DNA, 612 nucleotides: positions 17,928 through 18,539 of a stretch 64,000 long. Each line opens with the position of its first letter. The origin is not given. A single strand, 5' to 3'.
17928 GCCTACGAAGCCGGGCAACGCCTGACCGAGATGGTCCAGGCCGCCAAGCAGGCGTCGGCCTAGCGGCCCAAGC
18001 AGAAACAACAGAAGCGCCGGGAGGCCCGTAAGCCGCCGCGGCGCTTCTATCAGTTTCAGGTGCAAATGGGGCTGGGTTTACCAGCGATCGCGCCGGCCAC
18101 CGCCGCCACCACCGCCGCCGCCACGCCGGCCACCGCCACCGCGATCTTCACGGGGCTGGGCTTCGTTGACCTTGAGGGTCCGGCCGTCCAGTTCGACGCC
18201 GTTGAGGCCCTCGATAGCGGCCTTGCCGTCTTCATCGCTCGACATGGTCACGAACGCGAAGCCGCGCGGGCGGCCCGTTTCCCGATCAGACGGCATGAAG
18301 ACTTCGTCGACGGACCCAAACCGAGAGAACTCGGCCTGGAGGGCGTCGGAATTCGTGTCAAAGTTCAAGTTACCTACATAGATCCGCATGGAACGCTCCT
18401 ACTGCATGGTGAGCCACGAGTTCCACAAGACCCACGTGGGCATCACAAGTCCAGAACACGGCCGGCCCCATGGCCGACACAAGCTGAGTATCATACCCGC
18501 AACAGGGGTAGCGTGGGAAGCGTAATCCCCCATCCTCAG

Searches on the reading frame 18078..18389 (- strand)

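Call 3: search_protein_families(library=pfam, proteins=[window:18078-18389:-], max_evalue=0.01)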
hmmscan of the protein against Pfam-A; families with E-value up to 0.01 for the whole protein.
window:18078-18389:- (103 aa): 1 family
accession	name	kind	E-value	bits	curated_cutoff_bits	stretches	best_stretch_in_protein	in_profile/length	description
PF00076.28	RRM_1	-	8.3e-21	74.1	20.7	1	3-73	1-70/70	RNA recognition motif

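Call 4: search_protein_families(library=ncbifam, proteins=[window:18078-18389:-], max_evalue=0.01)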
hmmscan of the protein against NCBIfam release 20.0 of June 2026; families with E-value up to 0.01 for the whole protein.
window:18078-18389:- (103 aa): 8 families
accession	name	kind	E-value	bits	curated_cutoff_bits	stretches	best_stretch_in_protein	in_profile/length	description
NF058537.1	Rbp_regulator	equivalog_domain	2.7e-27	94.9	100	1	3-80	2-79/79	RNA-binding regulator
TIGR01622.1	SF-CC1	subfamily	9.4e-20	71.1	231.65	1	1-78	220-297/500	splicing factor, CC1-like family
TIGR01661.1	ELAV_HUD_SF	subfamily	2.9e-13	50.1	279.1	1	3-75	272-343/351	ELAV/HuD family splicing factor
TIGR01628.1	PABP-1234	subfamily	4.3e-12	46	497.1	1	3-83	288-367/595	polyadenylate binding protein, human types 1, 2, 3, 4 family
TIGR01645.1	half-pint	subfamily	6e-10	38.5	443.95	1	2-78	108-182/607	poly-U binding splicing factor, half-pint family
TIGR01642.1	U2AF_lg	subfamily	1e-09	37.5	310.3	1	2-77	298-373/510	U2 snRNP auxilliary factor, large subunit, splicing factor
TIGR01659.1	sex-lethal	subfamily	2.6e-08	33.9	486.2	1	3-71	196-264/346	sex-lethal family splicing factor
TIGR01648.1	hnRNP-R-Q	subfamily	2e-07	30.2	317.85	1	3-96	236-322/577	hnRNP-R, Q splicing factor family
